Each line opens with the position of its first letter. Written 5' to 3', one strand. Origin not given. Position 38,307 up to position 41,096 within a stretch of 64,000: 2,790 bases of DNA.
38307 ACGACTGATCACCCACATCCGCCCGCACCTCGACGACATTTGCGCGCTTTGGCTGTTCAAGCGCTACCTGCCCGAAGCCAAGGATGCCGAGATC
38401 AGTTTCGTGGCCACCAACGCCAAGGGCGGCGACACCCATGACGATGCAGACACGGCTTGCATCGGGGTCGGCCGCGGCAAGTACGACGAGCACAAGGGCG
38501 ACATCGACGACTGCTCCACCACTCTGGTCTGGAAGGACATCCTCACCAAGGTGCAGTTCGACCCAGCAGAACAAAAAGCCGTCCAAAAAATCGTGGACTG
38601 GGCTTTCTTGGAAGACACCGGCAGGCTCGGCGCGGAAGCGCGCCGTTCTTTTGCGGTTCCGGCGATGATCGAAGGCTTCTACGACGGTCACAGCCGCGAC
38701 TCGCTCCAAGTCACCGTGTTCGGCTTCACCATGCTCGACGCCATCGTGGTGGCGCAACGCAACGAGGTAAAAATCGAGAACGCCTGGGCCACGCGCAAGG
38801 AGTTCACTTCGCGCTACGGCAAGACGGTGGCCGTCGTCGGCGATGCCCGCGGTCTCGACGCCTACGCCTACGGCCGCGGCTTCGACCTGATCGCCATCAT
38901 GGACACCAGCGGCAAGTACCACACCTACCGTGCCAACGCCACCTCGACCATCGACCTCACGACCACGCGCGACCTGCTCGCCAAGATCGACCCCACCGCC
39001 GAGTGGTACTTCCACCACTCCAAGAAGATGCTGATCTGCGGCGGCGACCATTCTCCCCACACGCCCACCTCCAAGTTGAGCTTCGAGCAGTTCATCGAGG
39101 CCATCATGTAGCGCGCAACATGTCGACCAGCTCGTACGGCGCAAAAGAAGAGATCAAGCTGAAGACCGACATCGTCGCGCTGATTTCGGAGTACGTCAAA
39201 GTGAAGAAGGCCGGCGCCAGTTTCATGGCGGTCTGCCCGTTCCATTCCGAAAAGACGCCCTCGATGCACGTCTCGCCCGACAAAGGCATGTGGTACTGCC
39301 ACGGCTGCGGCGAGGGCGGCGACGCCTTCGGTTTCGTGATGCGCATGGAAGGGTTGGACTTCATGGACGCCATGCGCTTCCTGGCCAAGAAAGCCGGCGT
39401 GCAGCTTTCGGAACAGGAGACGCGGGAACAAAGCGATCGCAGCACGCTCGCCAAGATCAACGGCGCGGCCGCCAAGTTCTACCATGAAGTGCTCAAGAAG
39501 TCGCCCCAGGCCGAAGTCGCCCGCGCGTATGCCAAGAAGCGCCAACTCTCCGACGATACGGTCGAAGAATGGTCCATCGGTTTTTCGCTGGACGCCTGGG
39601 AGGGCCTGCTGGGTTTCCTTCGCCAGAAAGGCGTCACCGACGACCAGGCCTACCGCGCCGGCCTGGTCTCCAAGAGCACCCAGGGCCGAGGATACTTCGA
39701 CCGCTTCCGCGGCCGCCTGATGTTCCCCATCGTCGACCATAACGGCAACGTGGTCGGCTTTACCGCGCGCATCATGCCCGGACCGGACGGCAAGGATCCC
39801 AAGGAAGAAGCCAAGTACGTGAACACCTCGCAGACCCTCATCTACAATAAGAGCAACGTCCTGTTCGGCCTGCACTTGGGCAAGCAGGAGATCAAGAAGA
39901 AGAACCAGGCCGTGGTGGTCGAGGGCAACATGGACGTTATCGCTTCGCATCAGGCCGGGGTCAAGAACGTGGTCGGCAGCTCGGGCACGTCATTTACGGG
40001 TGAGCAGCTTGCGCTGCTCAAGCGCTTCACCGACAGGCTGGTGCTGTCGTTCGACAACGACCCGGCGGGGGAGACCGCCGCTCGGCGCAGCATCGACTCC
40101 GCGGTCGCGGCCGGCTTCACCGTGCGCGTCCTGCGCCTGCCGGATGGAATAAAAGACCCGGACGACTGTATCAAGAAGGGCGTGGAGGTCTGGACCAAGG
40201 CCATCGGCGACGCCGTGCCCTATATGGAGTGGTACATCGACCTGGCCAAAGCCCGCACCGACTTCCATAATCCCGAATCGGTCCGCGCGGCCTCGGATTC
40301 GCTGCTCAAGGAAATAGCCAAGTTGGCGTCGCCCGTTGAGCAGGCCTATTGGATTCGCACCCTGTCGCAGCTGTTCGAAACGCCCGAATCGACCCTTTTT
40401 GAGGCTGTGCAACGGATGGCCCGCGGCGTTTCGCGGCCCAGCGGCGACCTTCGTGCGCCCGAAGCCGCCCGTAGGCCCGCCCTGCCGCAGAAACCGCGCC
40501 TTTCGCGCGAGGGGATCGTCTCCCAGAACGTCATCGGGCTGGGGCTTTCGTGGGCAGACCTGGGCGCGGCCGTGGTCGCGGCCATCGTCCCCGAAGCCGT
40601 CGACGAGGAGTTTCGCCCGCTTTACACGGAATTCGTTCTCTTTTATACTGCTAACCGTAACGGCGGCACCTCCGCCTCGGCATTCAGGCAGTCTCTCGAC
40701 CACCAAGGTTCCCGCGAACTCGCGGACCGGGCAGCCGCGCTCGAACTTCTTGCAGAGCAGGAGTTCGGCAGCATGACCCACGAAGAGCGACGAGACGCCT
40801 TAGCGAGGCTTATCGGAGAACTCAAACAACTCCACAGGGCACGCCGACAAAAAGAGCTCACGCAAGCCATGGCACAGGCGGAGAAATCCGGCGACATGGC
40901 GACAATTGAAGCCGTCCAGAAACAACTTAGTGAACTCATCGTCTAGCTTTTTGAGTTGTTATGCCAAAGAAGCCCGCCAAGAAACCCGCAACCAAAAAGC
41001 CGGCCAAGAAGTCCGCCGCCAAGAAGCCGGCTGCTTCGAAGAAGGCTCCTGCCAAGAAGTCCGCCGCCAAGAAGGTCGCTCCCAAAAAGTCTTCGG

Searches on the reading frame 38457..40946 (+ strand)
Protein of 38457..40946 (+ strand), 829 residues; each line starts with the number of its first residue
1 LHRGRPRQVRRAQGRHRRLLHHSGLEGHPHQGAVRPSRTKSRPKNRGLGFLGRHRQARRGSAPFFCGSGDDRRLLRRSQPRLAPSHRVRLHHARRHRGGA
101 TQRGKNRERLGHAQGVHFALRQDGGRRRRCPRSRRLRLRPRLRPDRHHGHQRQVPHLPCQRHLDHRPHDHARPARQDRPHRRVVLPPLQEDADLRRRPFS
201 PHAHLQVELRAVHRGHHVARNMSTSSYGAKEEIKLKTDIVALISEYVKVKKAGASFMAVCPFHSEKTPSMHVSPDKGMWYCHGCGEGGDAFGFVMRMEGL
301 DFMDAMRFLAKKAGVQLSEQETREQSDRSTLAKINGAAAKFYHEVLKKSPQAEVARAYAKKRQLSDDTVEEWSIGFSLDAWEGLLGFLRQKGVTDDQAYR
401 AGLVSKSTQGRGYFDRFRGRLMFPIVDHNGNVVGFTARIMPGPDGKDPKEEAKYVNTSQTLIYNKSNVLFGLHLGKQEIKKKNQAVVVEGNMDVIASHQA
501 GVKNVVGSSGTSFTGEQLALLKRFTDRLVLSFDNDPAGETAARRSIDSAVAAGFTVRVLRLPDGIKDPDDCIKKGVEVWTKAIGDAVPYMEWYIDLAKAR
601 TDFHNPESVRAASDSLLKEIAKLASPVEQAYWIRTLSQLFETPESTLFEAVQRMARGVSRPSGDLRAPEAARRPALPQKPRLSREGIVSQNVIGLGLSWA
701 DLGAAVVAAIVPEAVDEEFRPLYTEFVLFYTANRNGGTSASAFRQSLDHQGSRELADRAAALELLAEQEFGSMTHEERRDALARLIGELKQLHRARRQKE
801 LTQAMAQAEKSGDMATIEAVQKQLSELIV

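Call 95: search_protein_families(library=pfam, proteins=[window:38457-40946:+], max_evalue=0.00001)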
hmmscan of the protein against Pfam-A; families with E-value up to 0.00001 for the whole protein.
window:38457-40946:+ (829 aa): 5 families
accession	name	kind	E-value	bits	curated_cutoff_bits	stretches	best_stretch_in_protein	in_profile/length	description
PF08275.17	DNAG_N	-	1e-35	123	26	1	341-474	1-126/128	DNA primase catalytic core, N-terminal domain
PF01807.25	Zn_ribbon_DnaG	-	2.6e-33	114.2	24.9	1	231-320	7-96/98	CHC2 zinc finger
PF13155.12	Toprim_2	-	1.6e-21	76.9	22.1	1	486-571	1-87/88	Toprim-like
PF13662.12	Toprim_4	-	2.5e-16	60.1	25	1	484-559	2-84/85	Toprim domain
PF01751.28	Toprim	-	1.6e-10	41.5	23.1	1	485-558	2-93/96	Toprim domain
